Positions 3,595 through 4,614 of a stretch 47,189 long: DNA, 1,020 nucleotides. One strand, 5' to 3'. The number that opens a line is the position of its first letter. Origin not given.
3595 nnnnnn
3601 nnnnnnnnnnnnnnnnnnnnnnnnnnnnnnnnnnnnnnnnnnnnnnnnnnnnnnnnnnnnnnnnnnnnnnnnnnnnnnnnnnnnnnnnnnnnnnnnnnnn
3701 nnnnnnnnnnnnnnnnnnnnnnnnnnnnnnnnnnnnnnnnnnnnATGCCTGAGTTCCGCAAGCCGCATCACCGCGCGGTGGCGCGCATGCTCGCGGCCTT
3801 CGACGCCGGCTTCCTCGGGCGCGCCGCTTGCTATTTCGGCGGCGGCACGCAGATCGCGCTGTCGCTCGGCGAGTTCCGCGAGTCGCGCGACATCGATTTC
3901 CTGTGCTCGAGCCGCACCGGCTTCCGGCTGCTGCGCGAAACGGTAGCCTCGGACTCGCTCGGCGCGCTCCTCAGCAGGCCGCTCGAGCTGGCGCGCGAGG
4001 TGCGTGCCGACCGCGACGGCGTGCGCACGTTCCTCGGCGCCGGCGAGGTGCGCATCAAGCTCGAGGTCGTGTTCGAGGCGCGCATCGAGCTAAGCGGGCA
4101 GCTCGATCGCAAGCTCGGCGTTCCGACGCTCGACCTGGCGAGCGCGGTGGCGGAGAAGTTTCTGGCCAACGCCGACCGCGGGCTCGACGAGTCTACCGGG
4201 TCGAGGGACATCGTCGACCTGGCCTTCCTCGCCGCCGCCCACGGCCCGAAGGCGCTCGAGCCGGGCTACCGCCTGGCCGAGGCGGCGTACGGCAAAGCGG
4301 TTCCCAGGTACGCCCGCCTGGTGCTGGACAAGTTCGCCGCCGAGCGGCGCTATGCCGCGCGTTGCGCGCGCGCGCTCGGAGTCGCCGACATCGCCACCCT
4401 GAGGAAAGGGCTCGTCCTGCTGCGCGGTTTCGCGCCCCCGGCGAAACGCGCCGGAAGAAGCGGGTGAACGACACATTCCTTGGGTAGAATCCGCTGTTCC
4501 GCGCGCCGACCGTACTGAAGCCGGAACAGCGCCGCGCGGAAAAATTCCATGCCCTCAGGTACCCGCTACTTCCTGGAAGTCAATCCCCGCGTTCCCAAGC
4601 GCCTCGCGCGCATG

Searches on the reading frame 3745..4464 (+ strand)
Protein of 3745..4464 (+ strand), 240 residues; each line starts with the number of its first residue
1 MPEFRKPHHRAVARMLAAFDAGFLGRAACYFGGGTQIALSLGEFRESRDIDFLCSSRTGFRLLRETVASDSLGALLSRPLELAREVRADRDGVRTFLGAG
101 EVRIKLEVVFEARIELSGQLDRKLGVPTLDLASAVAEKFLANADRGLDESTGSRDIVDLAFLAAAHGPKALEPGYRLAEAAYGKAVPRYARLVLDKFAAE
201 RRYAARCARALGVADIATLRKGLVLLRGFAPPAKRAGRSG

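Call 3: search_protein_families(library=pfam, proteins=[window:3745-4464:+], max_evalue=1)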
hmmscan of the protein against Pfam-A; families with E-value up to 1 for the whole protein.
window:3745-4464:+ (240 aa): 1 family
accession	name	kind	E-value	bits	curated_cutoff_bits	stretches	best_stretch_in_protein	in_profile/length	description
PF08843.17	AbiEii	-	6.4e-22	79.1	22.5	1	26-188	12-191/238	Nucleotidyl transferase AbiEii toxin, Type IV TA system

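Call 4: search_protein_families(library=ncbifam, proteins=[window:3745-4464:+], max_evalue=1)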
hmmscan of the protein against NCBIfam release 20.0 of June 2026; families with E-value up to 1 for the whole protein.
window:3745-4464:+ (240 aa): 0 families

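Call 5: search_protein_families(library=padloc, proteins=[window:3745-4464:+], max_evalue=1)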
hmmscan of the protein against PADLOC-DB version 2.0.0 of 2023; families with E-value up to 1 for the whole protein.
window:3745-4464:+ (240 aa): 4 families
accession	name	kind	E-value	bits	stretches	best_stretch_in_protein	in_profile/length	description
PDLC02298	AbiEii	-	1.9e-67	224.9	1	3-214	2-206/220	AbiEii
PDLC02291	AbiEii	-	3.9e-09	34.3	1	33-232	60-266/310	AbiEii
PDLC02314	AbiEii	-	0.016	12.5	1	129-225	168-264/290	AbiEii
PDLC02328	AbiEii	-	0.038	11.9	1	33-165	19-144/203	AbiEii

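Call 7: search_solved_structures(query=window:3745-4464:+, max_evalue=1, show_alignments=2)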
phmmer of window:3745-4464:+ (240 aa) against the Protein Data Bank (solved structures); distinct sequences matched with E-value up to 1: 0.

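Call 35: find_homologous_proteins(query=window:3745-4464:+)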
Query window:3745-4464:+ (240 aa): 1891 proteins with E <= 0.001 among 8000 candidates; the best 120 are listed.
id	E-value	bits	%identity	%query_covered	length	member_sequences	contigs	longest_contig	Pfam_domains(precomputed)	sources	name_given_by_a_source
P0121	2.9e-142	490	98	100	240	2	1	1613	PF08843.18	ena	-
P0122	7.0e-112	391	79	99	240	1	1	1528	PF08843.18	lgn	-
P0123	9.5e-111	387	78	99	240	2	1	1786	PF08843.18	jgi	jgi:hypothetical protein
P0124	3.4e-109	382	77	99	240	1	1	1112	PF08843.18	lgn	-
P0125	8.0e-93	328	69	96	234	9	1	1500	PF08843.18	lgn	-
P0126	9.0e-93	328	68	99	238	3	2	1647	PF08843.18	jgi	jgi:hypothetical protein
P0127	1.1e-92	328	69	91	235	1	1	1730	PF08843.18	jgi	jgi:hypothetical protein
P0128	1.6e-92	327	68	96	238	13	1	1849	PF08843.18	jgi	-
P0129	2.6e-92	327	67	98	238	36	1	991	PF08843.18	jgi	-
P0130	6.7e-92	325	66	99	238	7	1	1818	PF08843.18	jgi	-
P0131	7.2e-92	325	66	98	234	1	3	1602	PF08843.18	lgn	-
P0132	1.0e-91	325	68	91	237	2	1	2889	PF08843.18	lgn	-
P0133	7.2e-91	322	68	91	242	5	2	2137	PF08843.18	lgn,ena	-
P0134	8.6e-91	322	66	98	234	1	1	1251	PF08843.18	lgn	-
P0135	1.1e-90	321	67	98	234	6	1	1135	PF08843.18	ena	-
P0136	1.6e-90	321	66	99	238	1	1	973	PF08843.18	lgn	-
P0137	1.7e-90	321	67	96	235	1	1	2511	PF08843.18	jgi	-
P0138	3.1e-90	320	66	98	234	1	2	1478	PF08843.18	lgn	-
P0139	5.7e-90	319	65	100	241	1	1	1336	PF08843.18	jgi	jgi:hypothetical protein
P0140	7.7e-90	319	69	96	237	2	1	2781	PF08843.18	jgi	jgi:hypothetical protein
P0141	1.0e-89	318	67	96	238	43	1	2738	PF08843.18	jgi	jgi:hypothetical protein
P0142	1.4e-89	318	67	95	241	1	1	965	PF08843.18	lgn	-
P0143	2.1e-89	317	68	94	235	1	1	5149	PF08843.18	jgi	jgi:hypothetical protein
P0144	3.6e-88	313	67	96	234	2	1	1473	PF08843.18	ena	-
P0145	5.5e-88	313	67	91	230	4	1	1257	PF08843.18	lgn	-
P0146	6.0e-88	312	65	91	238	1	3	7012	PF08843.18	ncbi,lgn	-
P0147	7.0e-88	312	65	91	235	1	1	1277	PF08843.18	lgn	-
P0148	1.9e-87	311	64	100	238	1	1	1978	PF08843.18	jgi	jgi:hypothetical protein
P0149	7.0e-87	309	67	91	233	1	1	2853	PF08843.18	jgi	jgi:hypothetical protein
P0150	7.8e-87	309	67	91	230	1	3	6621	PF08843.18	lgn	-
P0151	7.9e-87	309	64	96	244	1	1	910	PF08843.18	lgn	-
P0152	1.8e-86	308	67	98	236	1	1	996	PF08843.18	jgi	jgi:hypothetical protein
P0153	4.8e-86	306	65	95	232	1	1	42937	PF08843.18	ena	-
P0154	5.6e-86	306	62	99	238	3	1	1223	PF08843.18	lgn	-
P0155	3.9e-85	303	63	95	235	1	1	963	PF08843.18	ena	-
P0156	4.3e-85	303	62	95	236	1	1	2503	PF08843.18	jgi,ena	-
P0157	7.0e-85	302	65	95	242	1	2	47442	PF08843.18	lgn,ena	-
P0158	7.2e-85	302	65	94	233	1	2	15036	PF08843.18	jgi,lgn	jgi:hypothetical protein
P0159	9.7e-85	302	63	98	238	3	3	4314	PF08843.18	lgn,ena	-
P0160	1.4e-84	301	64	95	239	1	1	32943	PF08843.18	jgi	jgi:Nucleotidyl transferase AbiEii toxin, Type IV TA system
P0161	9.0e-84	299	61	98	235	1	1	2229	PF08843.18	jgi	jgi:Nucleotidyl transferase AbiEii toxin, Type IV TA system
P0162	1.0e-83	299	68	87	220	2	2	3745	PF08843.18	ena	-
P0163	1.1e-83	299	63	96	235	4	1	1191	PF08843.18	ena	-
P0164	7.5e-83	296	62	96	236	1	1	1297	PF08843.18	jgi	jgi:Nucleotidyl transferase AbiEii toxin, Type IV TA system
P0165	1.2e-82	295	68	83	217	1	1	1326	PF08843.18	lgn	-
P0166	1.9e-82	294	63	91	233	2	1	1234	PF08843.18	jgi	jgi:hypothetical protein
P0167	2.6e-82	294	63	95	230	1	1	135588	PF08843.18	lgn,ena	-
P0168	1.4e-81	292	59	96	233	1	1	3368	PF08843.18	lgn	-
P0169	1.8e-81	291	61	100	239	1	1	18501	PF08843.18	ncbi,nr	ncbi:MAG: nucleotidyl transferase AbiEii/AbiGii toxin family protein [Deltaproteobacteria bacterium]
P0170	2.1e-81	291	61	96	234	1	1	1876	PF08843.18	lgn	-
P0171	3.9e-81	290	61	98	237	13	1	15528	PF08843.18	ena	-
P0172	3.9e-81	290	66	92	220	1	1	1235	PF08843.18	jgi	-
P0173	4.3e-81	290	60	98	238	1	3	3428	PF08843.18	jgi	jgi:hypothetical protein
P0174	4.9e-81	290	62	98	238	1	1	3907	PF08843.18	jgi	-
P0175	5.8e-81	290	62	90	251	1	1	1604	PF08843.18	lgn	-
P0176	7.4e-81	289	62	94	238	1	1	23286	PF08843.18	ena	-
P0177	1.8e-80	288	62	90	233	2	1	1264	PF08843.18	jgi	jgi:hypothetical protein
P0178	2.3e-80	288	62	97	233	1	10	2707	PF08843.18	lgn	-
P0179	2.7e-80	287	62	94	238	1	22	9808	PF08843.18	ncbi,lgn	-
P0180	3.8e-80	287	61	94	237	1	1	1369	PF08843.18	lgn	-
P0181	3.9e-80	287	59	96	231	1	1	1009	PF08843.18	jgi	jgi:hypothetical protein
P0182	4.9e-80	287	59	97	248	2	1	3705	PF08843.18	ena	-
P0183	5.9e-80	286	60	98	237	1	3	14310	PF08843.18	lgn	-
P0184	7.4e-80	286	59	98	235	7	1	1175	PF08843.18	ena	-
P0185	8.4e-80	286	66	90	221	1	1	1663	PF08843.18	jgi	jgi:hypothetical protein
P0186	1.9e-79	285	61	96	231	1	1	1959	PF08843.18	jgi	jgi:hypothetical protein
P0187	2.2e-79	284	60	94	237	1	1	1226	PF08843.18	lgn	-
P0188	4.4e-79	283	60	95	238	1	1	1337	PF08843.18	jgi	jgi:Nucleotidyl transferase AbiEii toxin, Type IV TA system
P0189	4.5e-79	283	62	95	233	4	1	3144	PF08843.18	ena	-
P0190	5.0e-79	283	59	98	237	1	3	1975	PF08843.18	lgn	-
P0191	6.5e-79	283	60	96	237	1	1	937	PF08843.18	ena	-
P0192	7.5e-79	283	62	95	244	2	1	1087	PF08843.18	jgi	jgi:hypothetical protein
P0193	1.0e-78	282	58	100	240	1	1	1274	PF08843.18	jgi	jgi:hypothetical protein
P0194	1.0e-78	282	57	95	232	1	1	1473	PF08843.18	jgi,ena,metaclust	metaclust:\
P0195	1.4e-78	282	60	95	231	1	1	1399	PF08843.18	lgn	-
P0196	1.4e-78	282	59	98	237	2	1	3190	PF08843.18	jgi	-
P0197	2.0e-78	281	61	94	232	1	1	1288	PF08843.18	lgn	-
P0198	2.2e-78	281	60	95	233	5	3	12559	PF08843.18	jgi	jgi:hypothetical protein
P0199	2.2e-78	281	63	95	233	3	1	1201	PF08843.18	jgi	-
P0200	4.2e-78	280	58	98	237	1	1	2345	PF08843.18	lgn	-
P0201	4.3e-78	280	60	95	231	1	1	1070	PF08843.18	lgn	-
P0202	4.4e-78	280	60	94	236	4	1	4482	PF08843.18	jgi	jgi:Nucleotidyl transferase AbiEii toxin, Type IV TA system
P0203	6.1e-78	280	63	95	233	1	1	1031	PF08843.18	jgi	jgi:hypothetical protein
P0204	6.7e-78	280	58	95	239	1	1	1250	PF08843.18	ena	-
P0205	7.5e-78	279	59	99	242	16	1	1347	PF08843.18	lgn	-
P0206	7.8e-78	279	61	94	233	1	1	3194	PF08843.18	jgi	jgi:hypothetical protein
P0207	8.2e-78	279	59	95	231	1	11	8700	PF08843.18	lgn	-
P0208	9.0e-78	279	61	97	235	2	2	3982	PF08843.18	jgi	jgi:hypothetical protein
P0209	9.1e-78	279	62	94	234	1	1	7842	PF08843.18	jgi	jgi:hypothetical protein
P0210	1.0e-77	279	62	95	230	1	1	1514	PF08843.18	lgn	-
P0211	1.2e-77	279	61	97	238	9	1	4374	PF08843.18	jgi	jgi:hypothetical protein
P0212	1.3e-77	279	57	95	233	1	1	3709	PF08843.18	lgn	-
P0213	1.3e-77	279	59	96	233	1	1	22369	PF08843.18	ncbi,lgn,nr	ncbi:MAG TPA: nucleotidyl transferase AbiEii/AbiGii toxin family protein [Woeseiaceae bacterium]|nr:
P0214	1.4e-77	279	62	95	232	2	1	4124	PF08843.18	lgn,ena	-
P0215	1.5e-77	278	62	94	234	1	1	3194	PF08843.18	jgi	jgi:hypothetical protein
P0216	1.5e-77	278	61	95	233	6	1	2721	PF08843.18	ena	-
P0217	1.7e-77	278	63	95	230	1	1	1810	PF08843.18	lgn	-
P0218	2.3e-77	278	62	95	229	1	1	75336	PF08843.18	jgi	jgi:hypothetical protein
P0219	2.7e-77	278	60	94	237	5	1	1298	PF08843.18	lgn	-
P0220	3.0e-77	277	62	95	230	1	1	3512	PF08843.18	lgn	-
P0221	3.4e-77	277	60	95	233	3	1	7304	PF08843.18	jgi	jgi:hypothetical protein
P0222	3.4e-77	277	63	93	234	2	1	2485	PF08843.18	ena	-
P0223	3.5e-77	277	57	96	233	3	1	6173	PF08843.18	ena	-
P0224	4.1e-77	277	60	95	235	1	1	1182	PF08843.18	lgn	-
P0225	4.3e-77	277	60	96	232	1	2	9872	PF08843.18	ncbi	-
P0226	4.3e-77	277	60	95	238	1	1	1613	PF08843.18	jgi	jgi:hypothetical protein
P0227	5.4e-77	277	60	95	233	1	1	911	PF08843.18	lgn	-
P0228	5.6e-77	277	59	98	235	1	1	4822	PF08843.18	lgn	-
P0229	5.7e-77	277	61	95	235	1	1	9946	PF08843.18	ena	-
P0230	5.7e-77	277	61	95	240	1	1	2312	PF08843.18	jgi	jgi:hypothetical protein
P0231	9.6e-77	276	61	96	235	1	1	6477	PF08843.18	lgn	-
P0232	9.9e-77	276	60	96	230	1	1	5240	PF08843.18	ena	-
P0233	1.5e-76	275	59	94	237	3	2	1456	PF08843.18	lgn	-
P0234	1.8e-76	275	56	95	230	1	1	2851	PF08843.18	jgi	jgi:hypothetical protein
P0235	1.8e-76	275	58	96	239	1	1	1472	PF08843.18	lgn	-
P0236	2.1e-76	275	61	95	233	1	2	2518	PF08843.18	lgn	-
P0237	2.2e-76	275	61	95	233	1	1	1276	PF08843.18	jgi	jgi:hypothetical protein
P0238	2.8e-76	274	60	94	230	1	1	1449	PF08843.18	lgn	-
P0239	3.6e-76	274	58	98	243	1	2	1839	PF08843.18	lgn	-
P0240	3.6e-76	274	59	95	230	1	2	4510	PF08843.18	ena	-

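Call 38: search_solved_structures(query=A2, max_evalue=10, show_alignments=3)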
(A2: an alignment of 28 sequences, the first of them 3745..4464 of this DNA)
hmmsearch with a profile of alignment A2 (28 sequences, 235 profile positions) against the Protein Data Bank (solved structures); distinct sequences matched with E-value up to 10: 4.
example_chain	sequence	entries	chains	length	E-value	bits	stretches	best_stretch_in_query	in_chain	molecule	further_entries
4o8s_A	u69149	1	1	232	0.00047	22.9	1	24-169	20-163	Putative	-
4ok0_A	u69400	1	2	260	0.00049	22.8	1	22-169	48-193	Putative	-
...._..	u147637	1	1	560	0.31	13.7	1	81-157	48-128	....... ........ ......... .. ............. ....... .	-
6tb3_BW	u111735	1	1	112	0.4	13.3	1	81-142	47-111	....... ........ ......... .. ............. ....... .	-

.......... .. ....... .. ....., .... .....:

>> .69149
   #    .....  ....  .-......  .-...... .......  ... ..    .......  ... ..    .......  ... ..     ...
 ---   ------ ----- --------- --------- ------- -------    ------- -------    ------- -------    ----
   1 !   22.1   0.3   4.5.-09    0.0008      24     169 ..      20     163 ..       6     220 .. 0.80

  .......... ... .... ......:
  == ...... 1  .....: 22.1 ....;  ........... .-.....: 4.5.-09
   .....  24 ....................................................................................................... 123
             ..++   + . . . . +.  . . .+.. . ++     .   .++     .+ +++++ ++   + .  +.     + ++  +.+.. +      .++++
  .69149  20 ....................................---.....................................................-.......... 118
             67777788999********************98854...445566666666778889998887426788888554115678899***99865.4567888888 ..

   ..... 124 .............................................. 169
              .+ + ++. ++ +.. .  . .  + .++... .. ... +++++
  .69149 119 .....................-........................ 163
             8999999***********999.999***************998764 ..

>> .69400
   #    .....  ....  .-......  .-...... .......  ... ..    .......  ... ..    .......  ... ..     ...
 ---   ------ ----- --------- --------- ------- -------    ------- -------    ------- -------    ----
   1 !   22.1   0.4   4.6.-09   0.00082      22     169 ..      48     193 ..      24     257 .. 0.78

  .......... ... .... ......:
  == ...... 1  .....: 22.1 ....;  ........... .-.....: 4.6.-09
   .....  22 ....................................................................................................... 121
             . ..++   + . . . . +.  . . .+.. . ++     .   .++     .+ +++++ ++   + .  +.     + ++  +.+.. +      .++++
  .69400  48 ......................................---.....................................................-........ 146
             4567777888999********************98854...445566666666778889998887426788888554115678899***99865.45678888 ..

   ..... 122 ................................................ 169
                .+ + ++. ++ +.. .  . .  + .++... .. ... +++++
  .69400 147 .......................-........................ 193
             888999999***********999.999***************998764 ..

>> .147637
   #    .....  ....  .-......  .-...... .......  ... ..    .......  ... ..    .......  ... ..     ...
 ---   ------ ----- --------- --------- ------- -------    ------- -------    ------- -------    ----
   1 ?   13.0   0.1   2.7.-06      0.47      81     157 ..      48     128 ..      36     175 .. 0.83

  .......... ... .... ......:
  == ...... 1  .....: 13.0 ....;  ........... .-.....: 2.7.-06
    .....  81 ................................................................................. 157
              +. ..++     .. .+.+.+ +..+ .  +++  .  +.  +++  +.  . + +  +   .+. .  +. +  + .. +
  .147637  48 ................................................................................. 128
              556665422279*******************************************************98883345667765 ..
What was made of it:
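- Closest known: JHP933 of Helicobacter pylori. Same: It shares GxT...SxDxD and K...RD motifs in the alignment (call 38).
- Tried and rejected: For the toxin, only JHP933 by profile (calls 7, 38).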

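Call 42: predict_structure(alignment_id=A2)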
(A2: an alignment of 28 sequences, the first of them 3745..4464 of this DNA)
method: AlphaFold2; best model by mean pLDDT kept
length: 240 residues; sequences in the alignment: 28
mean_pLDDT: 95.0   pTM: 0.91
mean pLDDT of the five models: 95.0, 94.5, 94.3, 93.4, 93.3
residues with pLDDT >= 90: 221; 70-90: 13; 50-70: 6; < 50: 0
segments of 3 or more residues with pLDDT < 50: none
pLDDT, mean of each block of 10 residues (from residue 1): 86 97 98 97 95 97 96 97 96 95 96 96 97 98 93 96 98 98 98 96 94 97 97 72
secondary structure, 60 per line:
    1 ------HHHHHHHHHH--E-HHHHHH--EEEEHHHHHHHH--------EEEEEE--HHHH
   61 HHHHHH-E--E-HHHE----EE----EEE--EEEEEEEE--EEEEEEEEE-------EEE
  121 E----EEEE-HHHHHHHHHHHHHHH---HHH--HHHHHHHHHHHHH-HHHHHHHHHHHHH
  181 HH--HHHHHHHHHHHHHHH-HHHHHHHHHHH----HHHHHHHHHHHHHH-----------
elements in order: H7-16 H21-26 E29-32 H33-40 E49-54 H57-66 E87-89 E92-99 E102-110 E118-121 E126-129 H131-145 H154-166 H168-182 H185-199 H201-211 H216-229

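Call 45: fold_search(model_id=the predicted structure, library=pdb)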
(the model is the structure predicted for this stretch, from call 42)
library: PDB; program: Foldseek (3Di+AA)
matches with E <= 10: 553; with E <= 0.001: 4
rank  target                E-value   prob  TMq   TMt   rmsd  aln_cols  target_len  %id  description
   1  4ok0_A                2.0e-05  1.00  0.53  0.56   5.7       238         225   14  Crystal structure of putative nucleotidyltransferase from H. pylori (released 2014-04-09)
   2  8an5_B                2.9e-05  1.00  0.42  0.52   8.7       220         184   20  MenAT1 toxin-antitoxin complex (rv0078a-rv0078b) from Mycobacterium tuberculosis H37Rv (released 2023-08-02)
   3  4o8s                  4.0e-05  1.00  0.52  0.53   6.2       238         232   15  Crystal structure of JHP933 from Helicobacter pylori (released 2014-09-10)
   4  4ok0_B                4.2e-05  1.00  0.51  0.53   6.5       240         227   14  Crystal structure of putative nucleotidyltransferase from H. pylori (released 2014-04-09)
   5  5uvd                  2.7e-03  0.99  0.35  0.38   5.6       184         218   16  Crystal structure of an antigenic nucleotidyltransferase-like protein from Paracoccidioides brasiliensis (released 2018-01-31)
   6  2ewr                  5.0e-03  0.98  0.31  0.43   7.0       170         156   15  Crystal structure of a putative nucleotidyltransferase (tm1012) from Thermotoga maritima at 1.60 A resolution (released 2005-12-06)
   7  6lbk_B                1.0e-02  0.54  0.26  0.21  13.3       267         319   11  Structure of rat GLD-2 (Terminal nucleotidyltransferase 2, TENT2) (released 2020-07-22)
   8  4wse_B                1.1e-02  0.89  0.29  0.17  13.4       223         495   10  Crystal structure of the Mimivirus polyadenylate synthase (released 2015-04-01)
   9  4wby                  1.1e-02  0.63  0.26  0.18  14.3       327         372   12  tRNA-processing enzyme (apo form I) (released 2015-04-15)
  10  5hrg_A                1.2e-02  0.97  0.30  0.38   7.3       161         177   10  The crystal structure of AsfvPolX(D51N mutant):DNA4 binary complex (released 2017-01-18)
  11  2fcl                  1.2e-02  0.97  0.34  0.47   6.1       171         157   15  Crystal structure of a putative nucleotidyltransferase (tm1012) from Thermotoga maritima at 1.35 A resolution (released 2006-03-14)
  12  5hrd_C                1.5e-02  0.99  0.27  0.35   5.5       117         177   12  The crystal structure of AsfvPolX:DNA2 binary complex (released 2017-01-18)
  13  5kqj_MODEL_1_A        1.5e-02  0.92  0.32  0.39  11.3       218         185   15  Solution Structure of Antibiotic-Resistance Factor ANT(2'')-Ia Reveals Substrate-Regulated Conformation Dynami (released 2017-07-12)
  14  4hx0                  1.7e-02  0.94  0.31  0.42   7.3       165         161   16  Crystal structure of a putative nucleotidyltransferase (TM1012) from Thermotoga maritima at 1.87 A resolution (released 2013-09-11)
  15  5hrb_A                1.8e-02  0.99  0.27  0.34   5.4       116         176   13  The crystal structure of AsfvPolX:DNA1 binary complex (released 2017-01-18)
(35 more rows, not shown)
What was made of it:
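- Toxin identity: calls 3, 5, 45. Other pol-beta NTases are resistance enzymes (Foldseek tail, call 45).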

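Call 55: find_related_loci(query=A2, collection=metagenome_contigs, flank=2500)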
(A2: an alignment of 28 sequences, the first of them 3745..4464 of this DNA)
Query A2 (240 aa) in metagenome_contigs; peptide patterns used: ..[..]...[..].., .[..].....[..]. (x = any residue, [..] = any of these).
587 stretches matched a pattern; 572 encode a relative of the query (tblastn E <= 1e-3); the best 80 are kept; 80 distinct loci.
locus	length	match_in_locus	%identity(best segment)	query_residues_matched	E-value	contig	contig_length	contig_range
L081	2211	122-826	68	1-235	9e-103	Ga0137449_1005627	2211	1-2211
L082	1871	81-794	66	1-238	2e-103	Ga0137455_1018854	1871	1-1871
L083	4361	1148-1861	66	1-238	6e-98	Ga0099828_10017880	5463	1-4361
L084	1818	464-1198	66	1-240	2e-103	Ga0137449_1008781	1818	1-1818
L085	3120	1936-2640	67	1-235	6e-99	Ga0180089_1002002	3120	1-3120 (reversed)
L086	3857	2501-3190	68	1-230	2e-96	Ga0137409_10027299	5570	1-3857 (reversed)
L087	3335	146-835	63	1-230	2e-90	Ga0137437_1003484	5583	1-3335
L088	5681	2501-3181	63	1-227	9e-88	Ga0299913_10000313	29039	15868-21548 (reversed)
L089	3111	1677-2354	62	1-226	1e-88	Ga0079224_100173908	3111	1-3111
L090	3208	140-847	59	1-236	9e-88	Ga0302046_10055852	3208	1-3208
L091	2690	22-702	62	1-227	3e-88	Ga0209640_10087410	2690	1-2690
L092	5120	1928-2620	62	1-231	4e-86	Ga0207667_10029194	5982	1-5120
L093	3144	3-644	67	17-230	2e-86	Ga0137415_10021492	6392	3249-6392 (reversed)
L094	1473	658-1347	57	1-229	1e-90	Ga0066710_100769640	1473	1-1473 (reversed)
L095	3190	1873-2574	59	1-234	8e-86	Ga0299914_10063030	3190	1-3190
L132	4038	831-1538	54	1-234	1e-69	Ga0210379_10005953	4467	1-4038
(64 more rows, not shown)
